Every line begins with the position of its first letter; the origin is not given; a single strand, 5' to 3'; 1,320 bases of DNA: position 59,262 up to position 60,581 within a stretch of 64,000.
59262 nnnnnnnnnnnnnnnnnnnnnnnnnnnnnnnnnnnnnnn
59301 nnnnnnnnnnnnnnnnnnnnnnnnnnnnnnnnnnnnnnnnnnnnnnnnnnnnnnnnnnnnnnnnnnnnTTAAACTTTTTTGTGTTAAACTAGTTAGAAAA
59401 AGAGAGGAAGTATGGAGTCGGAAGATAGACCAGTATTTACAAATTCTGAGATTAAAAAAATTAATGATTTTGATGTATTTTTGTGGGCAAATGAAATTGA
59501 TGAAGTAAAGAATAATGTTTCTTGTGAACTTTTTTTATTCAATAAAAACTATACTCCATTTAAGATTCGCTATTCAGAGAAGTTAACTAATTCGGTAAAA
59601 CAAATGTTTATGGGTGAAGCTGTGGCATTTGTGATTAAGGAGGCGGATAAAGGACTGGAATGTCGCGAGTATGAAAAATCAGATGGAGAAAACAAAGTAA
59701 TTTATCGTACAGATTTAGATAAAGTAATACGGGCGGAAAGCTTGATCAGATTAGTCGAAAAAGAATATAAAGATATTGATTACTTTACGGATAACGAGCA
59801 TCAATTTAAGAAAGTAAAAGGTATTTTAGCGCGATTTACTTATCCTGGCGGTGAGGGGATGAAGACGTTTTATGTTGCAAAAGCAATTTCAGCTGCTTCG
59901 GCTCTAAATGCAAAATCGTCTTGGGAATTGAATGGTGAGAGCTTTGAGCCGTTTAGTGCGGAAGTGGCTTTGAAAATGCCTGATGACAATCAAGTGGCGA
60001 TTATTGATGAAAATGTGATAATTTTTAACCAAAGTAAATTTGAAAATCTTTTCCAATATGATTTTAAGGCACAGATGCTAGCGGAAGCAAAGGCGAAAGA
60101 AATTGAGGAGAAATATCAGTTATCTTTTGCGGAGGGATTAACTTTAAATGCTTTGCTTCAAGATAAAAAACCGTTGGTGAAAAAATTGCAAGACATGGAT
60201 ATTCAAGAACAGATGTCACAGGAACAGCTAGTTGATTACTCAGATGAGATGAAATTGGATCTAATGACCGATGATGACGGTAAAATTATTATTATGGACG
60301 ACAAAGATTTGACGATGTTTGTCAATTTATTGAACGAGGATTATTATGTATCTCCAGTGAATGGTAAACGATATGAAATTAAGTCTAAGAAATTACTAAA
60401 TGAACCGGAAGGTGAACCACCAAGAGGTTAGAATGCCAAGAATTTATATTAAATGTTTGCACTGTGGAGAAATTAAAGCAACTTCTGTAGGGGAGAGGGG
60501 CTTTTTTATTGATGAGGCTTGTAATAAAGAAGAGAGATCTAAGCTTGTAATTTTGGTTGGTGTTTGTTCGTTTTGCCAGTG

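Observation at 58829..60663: Uncharacterised three-gene module (divergent CYTH-like protein, 339-aa protein, coupled 4-Cys zinc-ribbon protein) between rnhA and znuA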

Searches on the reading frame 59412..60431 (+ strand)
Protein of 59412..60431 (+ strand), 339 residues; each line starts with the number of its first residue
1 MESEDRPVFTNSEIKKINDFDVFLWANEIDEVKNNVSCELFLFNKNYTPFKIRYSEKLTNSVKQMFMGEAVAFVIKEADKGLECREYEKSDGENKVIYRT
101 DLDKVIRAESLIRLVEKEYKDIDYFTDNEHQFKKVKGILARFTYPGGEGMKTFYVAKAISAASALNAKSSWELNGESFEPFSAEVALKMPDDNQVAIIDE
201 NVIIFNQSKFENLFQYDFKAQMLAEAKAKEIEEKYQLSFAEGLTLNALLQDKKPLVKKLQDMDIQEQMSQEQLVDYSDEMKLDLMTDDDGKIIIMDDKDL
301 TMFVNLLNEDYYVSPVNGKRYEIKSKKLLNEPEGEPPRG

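Call 3: search_protein_families(library=pfam, proteins=[window:59412-60431:+], max_evalue=1)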
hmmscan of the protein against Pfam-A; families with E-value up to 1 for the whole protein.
window:59412-60431:+ (339 aa): 3 families
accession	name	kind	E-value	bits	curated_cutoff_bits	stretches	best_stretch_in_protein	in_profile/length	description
PF16162.10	KwaB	-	6e-10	39.9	26.3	1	148-317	13-186/186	Kiwa protein KwaB-like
PF17630.7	DUF5511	-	0.12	13.1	27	1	23-82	6-66/69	Family of unknown function (DUF5511)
PF12065.13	DUF3545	-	0.13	12.7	25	0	249-266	33-50/58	Protein of unknown function (DUF3545)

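Call 4: search_protein_families(library=padloc, proteins=[window:59412-60431:+], max_evalue=1)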
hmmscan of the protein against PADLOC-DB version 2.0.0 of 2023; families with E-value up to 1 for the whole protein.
window:59412-60431:+ (339 aa): 6 families
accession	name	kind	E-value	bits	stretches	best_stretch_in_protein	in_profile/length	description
PDLC00230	KwaB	-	5.3e-07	27.4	1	113-331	100-318/322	DUF4868 domain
PDLC00222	KwaB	-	6.7e-07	26.9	1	40-328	3-290/292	DUF4868 domain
PDLC00223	KwaB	-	1.8e-06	25.3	1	195-330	196-335/339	DUF4868 domain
PDLC00225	KwaB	-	2.6e-06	25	1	51-327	17-289/291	DUF4868 domain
PDLC00234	KwaB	-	2.6e-05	21.8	1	52-329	19-288/289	DUF4868 domain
PDLC00229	KwaB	-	0.0016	16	1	256-328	203-280/282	DUF4868 domain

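Call 6: search_protein_families(library=ncbifam, proteins=[window:59412-60431:+], max_evalue=1)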
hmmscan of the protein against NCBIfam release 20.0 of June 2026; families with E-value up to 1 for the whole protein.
window:59412-60431:+ (339 aa): 3 families
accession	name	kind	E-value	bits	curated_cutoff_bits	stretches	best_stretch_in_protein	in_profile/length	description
NF041623.1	KwaB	equivalog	1.1e-11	44.5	200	1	32-326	10-305/306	anti-phage protein KwaB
NF038236.1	retron_eff_Se72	equivalog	0.04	13.8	82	1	56-86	28-58/62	retron Se72 family effector protein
TIGR02603.1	CxxCH_TIGR02603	domain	0.55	10.2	68.15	1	233-308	59-132/134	putative heme-binding domain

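Call 7: search_protein_families(library=phrogs, proteins=[window:59412-60431:+], max_evalue=1)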
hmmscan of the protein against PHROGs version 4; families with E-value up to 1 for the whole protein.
window:59412-60431:+ (339 aa): 5 families
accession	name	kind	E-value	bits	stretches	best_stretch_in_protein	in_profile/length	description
phrog_11123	-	unknown function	0.00056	20.3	1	11-319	4-315/322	-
phrog_15620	-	unknown function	0.0017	18.7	1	191-327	150-292/294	-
phrog_26606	-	unknown function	0.0036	17.4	1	40-152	32-147/323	-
phrog_14352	-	unknown function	0.1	14.1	0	201-235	31-66/78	-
phrog_7491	-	unknown function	0.76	10.6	0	288-314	18-44/60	-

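Call 8: search_solved_structures(query=window:59412-60431:+, max_evalue=10, show_alignments=2)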
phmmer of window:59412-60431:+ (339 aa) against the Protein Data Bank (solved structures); distinct sequences matched with E-value up to 10: 5.
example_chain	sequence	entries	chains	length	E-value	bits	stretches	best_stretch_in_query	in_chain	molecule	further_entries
5hyd_A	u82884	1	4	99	0.023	17.2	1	79-143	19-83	Protein S100-Z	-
2y5i_A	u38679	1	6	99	0.12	14.8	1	80-143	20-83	S100 CALCIUM BINDING PROTEIN Z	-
1ffk_P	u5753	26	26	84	0.35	13.3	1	205-269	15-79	RIBOSOMAL PROTEIN L23 | 50S RIBOSOMAL PROTEIN L23 | 50S ribosomal protein L23P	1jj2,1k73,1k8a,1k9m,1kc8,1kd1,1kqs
1s72_S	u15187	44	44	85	0.36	13.3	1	205-269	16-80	50S ribosomal protein L23P | 50S ribosomal protein L23 | RPL23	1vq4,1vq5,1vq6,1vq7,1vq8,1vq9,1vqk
7ui5_A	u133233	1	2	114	0.49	12.9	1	90-150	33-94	Protein S100-A9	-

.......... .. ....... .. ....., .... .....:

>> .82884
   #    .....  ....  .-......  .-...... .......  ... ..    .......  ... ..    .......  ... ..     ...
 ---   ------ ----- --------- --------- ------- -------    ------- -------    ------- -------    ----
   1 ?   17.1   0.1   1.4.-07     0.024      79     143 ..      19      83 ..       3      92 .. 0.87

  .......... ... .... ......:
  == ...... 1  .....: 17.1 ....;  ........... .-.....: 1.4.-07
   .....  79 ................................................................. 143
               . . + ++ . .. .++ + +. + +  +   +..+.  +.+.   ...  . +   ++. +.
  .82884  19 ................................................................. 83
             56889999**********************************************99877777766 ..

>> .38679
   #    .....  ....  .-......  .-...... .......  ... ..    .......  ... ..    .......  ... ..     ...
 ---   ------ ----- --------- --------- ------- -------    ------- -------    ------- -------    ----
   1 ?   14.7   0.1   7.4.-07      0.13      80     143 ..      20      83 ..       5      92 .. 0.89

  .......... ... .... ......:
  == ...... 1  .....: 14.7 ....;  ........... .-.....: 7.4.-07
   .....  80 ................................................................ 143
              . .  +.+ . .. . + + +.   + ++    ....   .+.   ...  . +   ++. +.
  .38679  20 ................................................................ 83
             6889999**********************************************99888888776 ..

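Call 10: find_homologous_proteins(query=window:59412-60431:+)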
Query window:59412-60431:+ (339 aa): 1855 proteins with E <= 0.001 among 3813 candidates; the best 120 are listed.
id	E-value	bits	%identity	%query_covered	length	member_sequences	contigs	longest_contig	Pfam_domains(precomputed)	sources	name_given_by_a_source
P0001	2.8e-212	722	96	100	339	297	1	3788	PF16162.11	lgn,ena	-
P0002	3.1e-205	699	94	100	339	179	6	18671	PF16162.11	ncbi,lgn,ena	-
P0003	7.0e-192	655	86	100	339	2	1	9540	PF16162.11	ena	-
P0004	3.6e-191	652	86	100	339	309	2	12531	PF16162.11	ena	-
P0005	1.0e-190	651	86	100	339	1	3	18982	PF16162.11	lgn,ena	-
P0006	1.7e-177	607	81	97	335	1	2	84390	PF16162.11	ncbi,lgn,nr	ncbi:MAG: DUF4868 domain-containing protein [Candidatus Saccharibacteria bacterium]|nr:DUF4868 domai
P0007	4.7e-176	603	81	97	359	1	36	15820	PF16162.11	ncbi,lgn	-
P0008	1.6e-175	601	80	97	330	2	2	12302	PF16162.11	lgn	-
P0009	2.4e-175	600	83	94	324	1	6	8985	PF16162.11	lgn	-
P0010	2.5e-175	600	82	97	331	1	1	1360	PF16162.11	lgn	-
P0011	3.8e-175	600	81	98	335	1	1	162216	PF16162.11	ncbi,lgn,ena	-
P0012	1.1e-174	598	82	95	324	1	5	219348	PF16162.11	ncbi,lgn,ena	-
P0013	4.0e-174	596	82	95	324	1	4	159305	PF16162.11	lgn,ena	-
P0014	5.6e-173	593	81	94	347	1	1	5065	PF16162.11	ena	-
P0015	1.1e-172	592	80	94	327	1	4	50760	PF16162.11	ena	-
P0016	1.1e-172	592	80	94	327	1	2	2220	PF16162.11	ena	-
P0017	1.4e-172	591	81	97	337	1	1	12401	PF16162.11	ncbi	-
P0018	1.9e-172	591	81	97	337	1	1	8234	PF16162.11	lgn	-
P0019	4.0e-172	590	80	94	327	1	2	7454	PF16162.11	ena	-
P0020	5.9e-172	589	76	100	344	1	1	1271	PF16162.11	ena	-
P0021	7.2e-172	589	80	97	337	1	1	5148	PF16162.11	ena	-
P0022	7.2e-172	589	81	95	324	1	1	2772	PF16162.11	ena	-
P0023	8.3e-172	589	80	97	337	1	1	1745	PF16162.11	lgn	-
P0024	9.7e-172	588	81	94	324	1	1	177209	PF16162.11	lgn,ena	-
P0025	9.7e-172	588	79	94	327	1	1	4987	PF16162.11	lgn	-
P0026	1.3e-171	588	79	96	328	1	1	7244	PF16162.11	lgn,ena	-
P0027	1.7e-171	588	80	95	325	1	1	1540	PF16162.11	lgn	-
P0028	2.3e-171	587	80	97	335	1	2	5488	PF16162.11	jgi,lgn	-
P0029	1.7e-170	584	79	96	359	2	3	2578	PF16162.11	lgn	-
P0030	2.6e-170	584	79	96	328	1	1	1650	PF16162.11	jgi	jgi:hypothetical protein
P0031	5.9e-170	583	80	95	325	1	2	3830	PF16162.11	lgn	-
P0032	6.8e-170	582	80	94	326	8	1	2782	PF16162.11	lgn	-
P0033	7.5e-170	582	80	94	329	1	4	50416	PF16162.11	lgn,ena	-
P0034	8.5e-170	582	79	94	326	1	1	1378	PF16162.11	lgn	-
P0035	2.5e-169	581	79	95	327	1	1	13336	PF16162.11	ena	-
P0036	2.6e-169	581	80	94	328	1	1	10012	PF16162.11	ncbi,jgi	-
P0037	2.7e-169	580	80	95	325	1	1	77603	PF16162.11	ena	-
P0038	2.7e-169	580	80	95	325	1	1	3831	PF16162.11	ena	-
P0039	2.8e-169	580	79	94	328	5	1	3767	PF16162.11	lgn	-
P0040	5.4e-169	579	79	94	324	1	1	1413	PF16162.11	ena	-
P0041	6.7e-169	579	78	97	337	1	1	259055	PF16162.11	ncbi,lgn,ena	-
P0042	8.4e-169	579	80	94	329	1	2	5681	PF16162.11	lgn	-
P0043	2.6e-168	577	77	96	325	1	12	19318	PF16162.11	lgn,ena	-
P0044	2.7e-168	577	78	96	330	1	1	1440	PF16162.11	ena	-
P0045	3.0e-168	577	79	94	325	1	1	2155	PF16162.11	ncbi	-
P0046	4.7e-168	576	79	94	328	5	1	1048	PF16162.11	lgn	-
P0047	6.2e-168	576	77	96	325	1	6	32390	PF16162.11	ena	-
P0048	7.2e-168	576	79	94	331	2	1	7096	PF16162.11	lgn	-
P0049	8.2e-168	576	77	95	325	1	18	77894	PF16162.11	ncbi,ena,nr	ncbi:DUF4868 domain-containing protein [Candidatus Saccharibacteria bacterium]|nr:DUF4868 domain-con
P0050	8.6e-168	576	77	96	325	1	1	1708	PF16162.11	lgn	-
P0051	1.5e-167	575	77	96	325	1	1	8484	PF16162.11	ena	-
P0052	1.6e-167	575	77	96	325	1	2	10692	PF16162.11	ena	-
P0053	1.8e-167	574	78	94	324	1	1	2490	PF16162.11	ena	-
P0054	2.0e-167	574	77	95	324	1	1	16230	PF16162.11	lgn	-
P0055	2.1e-167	574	79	97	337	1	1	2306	PF16162.11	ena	-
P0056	2.3e-167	574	78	94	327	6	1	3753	PF16162.11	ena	-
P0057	2.4e-167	574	79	94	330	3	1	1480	PF16162.11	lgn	-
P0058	2.5e-167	574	79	94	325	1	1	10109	PF16162.11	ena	-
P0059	2.8e-167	574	79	94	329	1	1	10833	PF16162.11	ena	-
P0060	3.2e-167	574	76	96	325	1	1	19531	PF16162.11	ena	-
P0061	3.7e-167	573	77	95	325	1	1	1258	PF16162.11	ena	-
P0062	3.7e-167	573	77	98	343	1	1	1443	PF16162.11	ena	-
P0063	4.0e-167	573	77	94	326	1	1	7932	PF16162.11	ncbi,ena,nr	ncbi:DUF4868 domain-containing protein [Candidatus Saccharibacteria bacterium]|nr:DUF4868 domain-con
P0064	4.2e-167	573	76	99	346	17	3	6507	PF16162.11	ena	-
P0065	4.4e-167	573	77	96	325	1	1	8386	PF16162.11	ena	-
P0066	5.0e-167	573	79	95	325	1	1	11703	PF16162.11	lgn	-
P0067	5.1e-167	573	77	95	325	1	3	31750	PF16162.11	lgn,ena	-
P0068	6.9e-167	573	78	95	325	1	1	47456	PF16162.11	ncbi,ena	-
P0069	9.6e-167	572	79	95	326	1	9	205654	PF16162.11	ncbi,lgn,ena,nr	ncbi:MAG: DUF4868 domain-containing protein [Candidatus Saccharibacteria bacterium]|nr:DUF4868 domai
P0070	1.1e-166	572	79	94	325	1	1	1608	PF16162.11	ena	-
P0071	1.2e-166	572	78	94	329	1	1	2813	PF16162.11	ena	-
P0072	1.3e-166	572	78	94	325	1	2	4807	PF16162.11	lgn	-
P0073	1.4e-166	572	75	97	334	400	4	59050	PF16162.11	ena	-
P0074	2.6e-166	571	76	96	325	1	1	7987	PF16162.11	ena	-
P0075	2.6e-166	571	77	95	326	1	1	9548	PF16162.11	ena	-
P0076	2.7e-166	571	78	95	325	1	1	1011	PF16162.11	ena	-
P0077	2.9e-166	571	79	94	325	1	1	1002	PF16162.11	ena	-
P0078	3.3e-166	570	77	96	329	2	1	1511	PF16162.11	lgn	-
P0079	3.7e-166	570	77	97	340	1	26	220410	PF16162.11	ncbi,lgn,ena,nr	ncbi:DUF4868 domain-containing protein [Candidatus Saccharibacteria bacterium]|nr:DUF4868 domain-con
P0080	3.7e-166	570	78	95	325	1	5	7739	PF16162.11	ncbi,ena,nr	ncbi:DUF4868 domain-containing protein [Candidatus Saccharibacteria bacterium]|nr:DUF4868 domain-con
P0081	3.8e-166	570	78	95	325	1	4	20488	PF16162.11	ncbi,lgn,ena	-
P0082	4.0e-166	570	79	94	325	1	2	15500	PF16162.11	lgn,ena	-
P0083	4.0e-166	570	78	95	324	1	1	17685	PF16162.11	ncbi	-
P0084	4.4e-166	570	79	95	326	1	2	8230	PF16162.11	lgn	-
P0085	6.6e-166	569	79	94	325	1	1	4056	PF16162.11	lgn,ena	-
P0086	6.7e-166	569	78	94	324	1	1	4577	PF16162.11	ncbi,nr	ncbi:MAG: DUF4868 domain-containing protein [Candidatus Saccharibacteria bacterium]|nr:DUF4868 domai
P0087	7.9e-166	569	76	95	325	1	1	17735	PF16162.11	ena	-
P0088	8.5e-166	569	77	94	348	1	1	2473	PF16162.11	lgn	-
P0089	8.6e-166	569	78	94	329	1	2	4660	PF16162.11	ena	-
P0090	8.9e-166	569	77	94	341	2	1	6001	PF16162.11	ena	-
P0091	1.1e-165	569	77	95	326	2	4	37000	PF16162.11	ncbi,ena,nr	ncbi:DUF4868 domain-containing protein [Candidatus Saccharibacteria bacterium]|nr:DUF4868 domain-con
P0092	1.2e-165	568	78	94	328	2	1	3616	PF16162.11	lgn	-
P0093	1.3e-165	568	78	94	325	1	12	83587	PF16162.11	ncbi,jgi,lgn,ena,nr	ncbi:DUF4868 domain-containing protein [Candidatus Saccharibacteria bacterium]|nr:DUF4868 domain-con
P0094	1.7e-165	568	76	95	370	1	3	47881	PF16162.11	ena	-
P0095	1.8e-165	568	78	94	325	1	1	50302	PF16162.11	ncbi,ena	-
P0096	1.9e-165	568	76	94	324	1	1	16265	PF16162.11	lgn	-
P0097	1.9e-165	568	76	96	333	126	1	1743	PF16162.11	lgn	-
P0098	1.9e-165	568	78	94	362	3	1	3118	PF16162.11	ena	-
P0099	2.1e-165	568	74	97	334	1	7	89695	PF16162.11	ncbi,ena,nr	ncbi:DUF4868 domain-containing protein [Candidatus Saccharibacteria bacterium]|nr:DUF4868 domain-con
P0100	2.2e-165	568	76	95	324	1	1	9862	PF16162.11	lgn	-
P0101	3.2e-165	567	77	94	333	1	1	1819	PF16162.11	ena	-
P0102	3.6e-165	567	78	94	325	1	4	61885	PF16162.11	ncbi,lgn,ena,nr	ncbi:DUF4868 domain-containing protein [Candidatus Saccharibacteria bacterium]|nr:DUF4868 domain-con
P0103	4.0e-165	567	75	97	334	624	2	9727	PF16162.11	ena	-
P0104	4.2e-165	567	77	94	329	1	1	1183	PF16162.11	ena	-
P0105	4.6e-165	567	75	97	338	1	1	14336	PF16162.11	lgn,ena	-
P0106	4.9e-165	566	77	95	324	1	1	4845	PF16162.11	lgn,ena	-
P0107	5.0e-165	566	78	94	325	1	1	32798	PF16162.11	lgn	-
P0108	5.1e-165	566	78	94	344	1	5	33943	PF16162.11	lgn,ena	-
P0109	6.2e-165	566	76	95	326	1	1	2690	PF16162.11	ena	-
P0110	6.7e-165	566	77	94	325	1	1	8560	PF16162.11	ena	-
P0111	6.7e-165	566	77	95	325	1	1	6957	PF16162.11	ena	-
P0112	6.9e-165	566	76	97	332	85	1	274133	PF16162.11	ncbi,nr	ncbi:DUF4868 domain-containing protein [Candidatus Saccharibacteria bacterium]|nr:DUF4868 domain-con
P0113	8.4e-165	566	78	94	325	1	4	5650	PF16162.11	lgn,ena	-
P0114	8.9e-165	566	79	94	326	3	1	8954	PF16162.11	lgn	-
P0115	9.3e-165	566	77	94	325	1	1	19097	PF16162.11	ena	-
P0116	9.7e-165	565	77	95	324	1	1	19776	PF16162.11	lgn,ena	-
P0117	9.8e-165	565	74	97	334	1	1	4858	PF16162.11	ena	-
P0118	1.0e-164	565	77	95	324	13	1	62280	PF16162.11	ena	-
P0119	1.1e-164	565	75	95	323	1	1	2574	PF16162.11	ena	-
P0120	1.1e-164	565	78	95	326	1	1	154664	PF16162.11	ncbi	-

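Call 11: find_related_loci(query=window:59412-60431:+, collection=genome_contigs, flank=6000)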
Query window:59412-60431:+ (339 aa) in genome_contigs; peptide patterns used: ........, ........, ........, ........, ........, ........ (x = any residue, [..] = any of these).
370 stretches matched a pattern; 276 encode a relative of the query (tblastn E <= 1e-3); the best 80 are kept; 80 distinct loci.
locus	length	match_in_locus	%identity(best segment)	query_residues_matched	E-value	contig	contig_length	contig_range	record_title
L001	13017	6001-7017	97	1-339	0e+0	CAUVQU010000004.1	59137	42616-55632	MAG TPA_asm: uncultured Candidatus Saccharibacteria bacterium isolate SRR23388460_bin.15_MetaWRAP_v1.3_MAG genome assemb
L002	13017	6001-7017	97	1-339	0e+0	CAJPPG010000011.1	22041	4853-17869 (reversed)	Candidatus Saccharibacteria bacterium isolate SRR9217423-mag-bin.7 genome assembly, contig: SRR9217423-mag-bin.7_324, wh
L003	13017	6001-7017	97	1-339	0e+0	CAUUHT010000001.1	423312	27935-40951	MAG TPA_asm: Candidatus Nanosyncoccus nanoralicus isolate ERR10228828_bin.12_MetaWRAP_v1.3_MAG genome assembly, contig:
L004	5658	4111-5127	97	1-339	0e+0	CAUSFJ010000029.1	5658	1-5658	MAG TPA_asm: uncultured Candidatus Saccharibacteria bacterium isolate SRR15839763_bin.20_MetaWRAP_v1.3_MAG genome assemb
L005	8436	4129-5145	97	1-339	0e+0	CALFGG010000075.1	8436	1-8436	MAG TPA_asm: uncultured Candidatus Saccharibacteria bacterium isolate ERR589708_bin.3_CONCOCT_v1.1_MAG genome assembly,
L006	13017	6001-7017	97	1-339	0e+0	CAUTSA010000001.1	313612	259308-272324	MAG TPA_asm: uncultured Candidatus Saccharibacteria bacterium isolate ERR10228831_bin.9_MetaWRAP_v1.3_MAG genome assembl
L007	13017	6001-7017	97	1-339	0e+0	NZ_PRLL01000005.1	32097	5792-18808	Candidatus Nanosyncoccus nanoralicus strain TM7_KMM_G3_1_HOT_351 G3KMM_5, whole genome shotgun sequence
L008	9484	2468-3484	96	1-339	0e+0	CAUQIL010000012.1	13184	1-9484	MAG TPA_asm: uncultured Candidatus Saccharibacteria bacterium isolate ERR9968746_bin.19_MetaWRAP_v1.3_MAG genome assembl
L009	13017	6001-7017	93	1-339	0e+0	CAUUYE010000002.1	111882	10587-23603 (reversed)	MAG TPA_asm: uncultured Candidatus Saccharibacteria bacterium isolate SRR23388468_bin.50_MetaWRAP_v1.3_MAG genome assemb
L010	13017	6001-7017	94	1-339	0e+0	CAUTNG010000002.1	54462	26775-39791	MAG TPA_asm: uncultured Candidatus Saccharibacteria bacterium isolate ERR10228829_bin.33_MetaWRAP_v1.3_MAG genome assemb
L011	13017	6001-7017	94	1-339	0e+0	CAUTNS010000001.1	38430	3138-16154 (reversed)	MAG TPA_asm: uncultured Candidatus Saccharibacteria bacterium isolate ERR10228868_bin.19_MetaWRAP_v1.3_MAG genome assemb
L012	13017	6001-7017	94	1-339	0e+0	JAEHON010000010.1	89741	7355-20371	MAG: Candidatus Saccharibacteria bacterium isolate TM7_G3_3_HMT_351_EL001 TM7_G3_EL1_2, whole genome shotgun sequence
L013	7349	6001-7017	94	1-339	0e+0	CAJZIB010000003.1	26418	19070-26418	TPA_asm: uncultured Candidatus Saccharibacteria bacterium isolate ERR2764996_bin.1_metaWRAP_v1.1_MAG genome assembly, co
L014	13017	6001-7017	94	1-339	0e+0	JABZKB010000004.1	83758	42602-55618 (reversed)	MAG: Candidatus Nanosynbacter sp. isolate JCVI_1_bin.4 NODE_4_length_83758_cov_11.384890, whole genome shotgun sequence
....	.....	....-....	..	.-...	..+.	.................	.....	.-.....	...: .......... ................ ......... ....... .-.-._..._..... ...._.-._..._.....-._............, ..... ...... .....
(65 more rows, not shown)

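Call 26: search_protein_representatives(protein=window:59412-60431:+)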
Query: 339 residues. Proteins with E-value up to 0.001 (for the whole library): 201; up to 1e-10: 119; up to 1e-30: 44. The best 150 are listed.
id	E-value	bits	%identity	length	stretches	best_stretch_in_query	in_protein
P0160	5.9e-126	436.4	76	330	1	86-339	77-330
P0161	9.9e-115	399.5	100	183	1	1-183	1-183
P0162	2.8e-113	394.7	76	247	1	19-247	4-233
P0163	7.4e-93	327.7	71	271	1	3-209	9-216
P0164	1.8e-81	290.3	42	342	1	16-339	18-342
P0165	7.0e-79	281.7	60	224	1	111-339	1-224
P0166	4.4e-76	272.6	76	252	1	180-339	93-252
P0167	5.0e-73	262.5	40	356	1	17-331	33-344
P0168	1.7e-72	260.8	42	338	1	16-334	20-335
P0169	2.7e-72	260.1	44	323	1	15-330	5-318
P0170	2.4e-68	247.1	42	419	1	15-333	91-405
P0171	4.6e-68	246.2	38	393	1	16-335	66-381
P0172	2.2e-63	230.8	69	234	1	7-164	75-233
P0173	4.1e-62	226.7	35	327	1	18-332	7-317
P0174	4.4e-62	226.6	39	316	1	18-330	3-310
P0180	8.2e-51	189.5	32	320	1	20-331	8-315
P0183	1.6e-49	185.3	31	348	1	19-331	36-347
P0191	5.8e-39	150.6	31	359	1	20-331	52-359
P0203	4.5e-32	128.0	29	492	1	19-335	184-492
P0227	6.8e-21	91.3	27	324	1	19-328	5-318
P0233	2.0e-17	79.9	23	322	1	20-329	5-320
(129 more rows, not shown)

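Call 27: search_protein_families(library=pfam, proteins=[P0203, P0170, P0171, P0167, P0183, P0191, P0164, P0173, P0227, P0233], max_evalue=0.01)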
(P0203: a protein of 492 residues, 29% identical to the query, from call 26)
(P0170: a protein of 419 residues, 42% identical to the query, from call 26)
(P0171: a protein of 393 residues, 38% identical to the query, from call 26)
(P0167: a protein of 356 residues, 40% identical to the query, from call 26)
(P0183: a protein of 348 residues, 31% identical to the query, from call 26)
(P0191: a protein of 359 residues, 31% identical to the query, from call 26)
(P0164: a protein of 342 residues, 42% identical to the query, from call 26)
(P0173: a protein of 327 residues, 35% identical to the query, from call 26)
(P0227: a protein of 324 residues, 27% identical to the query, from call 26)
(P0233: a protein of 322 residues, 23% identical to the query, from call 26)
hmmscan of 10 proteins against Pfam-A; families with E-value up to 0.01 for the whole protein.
P0203 (492 aa): 1 family
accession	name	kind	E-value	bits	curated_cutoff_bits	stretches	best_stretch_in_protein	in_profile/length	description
PF16162.10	KwaB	-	1.1e-09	39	26.3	1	294-471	2-182/186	Kiwa protein KwaB-like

P0170 (419 aa): 1 family
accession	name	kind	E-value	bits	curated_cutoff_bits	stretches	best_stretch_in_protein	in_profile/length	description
PF16162.10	KwaB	-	8.2e-16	59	26.3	1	209-389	2-186/186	Kiwa protein KwaB-like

P0171 (393 aa): 1 family
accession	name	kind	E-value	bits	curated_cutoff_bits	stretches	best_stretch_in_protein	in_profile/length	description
PF16162.10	KwaB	-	1.5e-13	51.6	26.3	1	205-364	28-186/186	Kiwa protein KwaB-like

P0167 (356 aa): 1 family
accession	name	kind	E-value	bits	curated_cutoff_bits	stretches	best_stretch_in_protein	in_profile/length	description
PF16162.10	KwaB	-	4.5e-14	53.3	26.3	1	165-330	16-186/186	Kiwa protein KwaB-like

P0183 (348 aa): 1 family
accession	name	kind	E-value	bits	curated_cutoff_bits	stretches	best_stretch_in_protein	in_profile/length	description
PF16162.10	KwaB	-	5.6e-05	23.7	26.3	1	181-329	36-182/186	Kiwa protein KwaB-like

P0191 (359 aa): 1 family
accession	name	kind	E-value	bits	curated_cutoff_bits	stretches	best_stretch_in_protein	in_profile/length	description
PF16162.10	KwaB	-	7e-12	46.2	26.3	1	167-342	4-182/186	Kiwa protein KwaB-like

P0164 (342 aa): 2 families
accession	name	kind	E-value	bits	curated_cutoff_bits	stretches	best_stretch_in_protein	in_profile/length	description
PF16162.10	KwaB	-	2.8e-08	34.4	26.3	1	138-320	5-186/186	Kiwa protein KwaB-like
PF11116.13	DUF2624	-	0.0041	18.3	24.7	0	268-307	12-52/83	Protein of unknown function (DUF2624)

P0173 (327 aa): 1 family
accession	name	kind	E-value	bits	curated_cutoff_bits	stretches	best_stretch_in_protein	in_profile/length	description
PF16162.10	KwaB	-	3.9e-09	37.2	26.3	1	126-302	6-186/186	Kiwa protein KwaB-like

P0227 (324 aa): 1 family
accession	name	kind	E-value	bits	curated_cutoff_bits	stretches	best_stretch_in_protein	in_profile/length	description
PF16162.10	KwaB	-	2.9e-11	44.2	26.3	1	131-307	10-186/186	Kiwa protein KwaB-like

P0233 (322 aa): 1 family
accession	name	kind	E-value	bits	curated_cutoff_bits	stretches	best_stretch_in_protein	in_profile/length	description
PF16162.10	KwaB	-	5e-21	76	26.3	1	124-308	4-186/186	Kiwa protein KwaB-like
